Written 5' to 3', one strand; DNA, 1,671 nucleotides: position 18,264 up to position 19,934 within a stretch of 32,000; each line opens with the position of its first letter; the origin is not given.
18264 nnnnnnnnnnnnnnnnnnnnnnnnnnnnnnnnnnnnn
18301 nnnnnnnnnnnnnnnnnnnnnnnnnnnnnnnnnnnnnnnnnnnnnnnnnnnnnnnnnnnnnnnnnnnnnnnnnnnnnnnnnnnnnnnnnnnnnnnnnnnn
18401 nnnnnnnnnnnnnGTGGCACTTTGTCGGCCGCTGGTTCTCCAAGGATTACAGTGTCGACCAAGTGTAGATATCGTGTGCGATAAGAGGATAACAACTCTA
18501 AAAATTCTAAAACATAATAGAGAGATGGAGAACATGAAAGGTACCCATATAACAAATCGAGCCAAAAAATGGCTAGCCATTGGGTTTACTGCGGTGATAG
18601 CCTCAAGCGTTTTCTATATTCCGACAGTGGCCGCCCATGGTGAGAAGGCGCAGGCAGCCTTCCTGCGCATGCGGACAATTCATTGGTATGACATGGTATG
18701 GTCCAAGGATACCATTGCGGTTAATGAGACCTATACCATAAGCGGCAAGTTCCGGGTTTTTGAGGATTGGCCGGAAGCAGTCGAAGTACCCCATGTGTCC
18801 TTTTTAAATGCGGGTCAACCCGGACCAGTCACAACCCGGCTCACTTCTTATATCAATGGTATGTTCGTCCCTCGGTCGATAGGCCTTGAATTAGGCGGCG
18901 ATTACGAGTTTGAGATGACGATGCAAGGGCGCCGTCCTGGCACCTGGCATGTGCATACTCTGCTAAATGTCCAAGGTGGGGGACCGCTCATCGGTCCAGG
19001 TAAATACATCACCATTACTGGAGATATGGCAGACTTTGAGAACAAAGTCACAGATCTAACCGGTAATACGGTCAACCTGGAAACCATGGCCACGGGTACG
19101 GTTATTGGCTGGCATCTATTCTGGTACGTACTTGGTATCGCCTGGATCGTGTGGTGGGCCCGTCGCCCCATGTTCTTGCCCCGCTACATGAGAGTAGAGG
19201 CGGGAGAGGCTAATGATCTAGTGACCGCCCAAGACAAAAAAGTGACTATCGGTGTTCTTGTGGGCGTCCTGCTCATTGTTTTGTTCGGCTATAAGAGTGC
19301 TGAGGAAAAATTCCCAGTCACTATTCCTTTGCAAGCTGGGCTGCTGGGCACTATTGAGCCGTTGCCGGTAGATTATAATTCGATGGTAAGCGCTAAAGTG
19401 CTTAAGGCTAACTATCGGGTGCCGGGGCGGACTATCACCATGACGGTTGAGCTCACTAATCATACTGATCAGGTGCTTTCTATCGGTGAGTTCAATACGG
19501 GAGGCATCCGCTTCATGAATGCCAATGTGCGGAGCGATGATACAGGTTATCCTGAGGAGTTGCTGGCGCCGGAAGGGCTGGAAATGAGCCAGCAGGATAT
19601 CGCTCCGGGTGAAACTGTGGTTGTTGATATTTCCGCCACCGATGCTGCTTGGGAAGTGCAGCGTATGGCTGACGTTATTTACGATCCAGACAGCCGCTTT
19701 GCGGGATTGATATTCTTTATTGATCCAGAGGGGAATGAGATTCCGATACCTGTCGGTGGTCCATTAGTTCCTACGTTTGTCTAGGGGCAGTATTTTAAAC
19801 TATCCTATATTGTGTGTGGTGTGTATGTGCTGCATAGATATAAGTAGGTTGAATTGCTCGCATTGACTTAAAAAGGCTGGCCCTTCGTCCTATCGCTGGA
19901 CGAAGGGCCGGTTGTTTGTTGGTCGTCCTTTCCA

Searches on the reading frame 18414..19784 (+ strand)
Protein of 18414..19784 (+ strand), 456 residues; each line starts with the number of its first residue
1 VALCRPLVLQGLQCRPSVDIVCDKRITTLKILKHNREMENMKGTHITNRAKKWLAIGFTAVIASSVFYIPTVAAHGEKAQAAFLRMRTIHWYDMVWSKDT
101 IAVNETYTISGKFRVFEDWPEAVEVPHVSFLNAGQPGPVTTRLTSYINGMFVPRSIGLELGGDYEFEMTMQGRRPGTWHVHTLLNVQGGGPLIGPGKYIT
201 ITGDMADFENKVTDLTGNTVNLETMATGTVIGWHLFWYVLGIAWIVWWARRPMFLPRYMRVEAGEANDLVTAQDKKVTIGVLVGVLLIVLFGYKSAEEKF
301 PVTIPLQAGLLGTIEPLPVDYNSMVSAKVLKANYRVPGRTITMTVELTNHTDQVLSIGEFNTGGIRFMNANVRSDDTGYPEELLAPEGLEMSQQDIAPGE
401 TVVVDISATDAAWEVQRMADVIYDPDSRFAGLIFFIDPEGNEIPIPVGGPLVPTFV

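Call 11: search_protein_families(library=pfam, proteins=[window:18414-19784:+])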
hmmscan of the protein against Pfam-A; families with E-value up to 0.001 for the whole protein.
window:18414-19784:+ (456 aa): 1 family
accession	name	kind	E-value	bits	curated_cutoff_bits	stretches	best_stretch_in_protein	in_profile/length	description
PF04744.17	Monooxygenase_B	-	1.4e-190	633.9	22.7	1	76-455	1-380/380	Monooxygenase subunit B protein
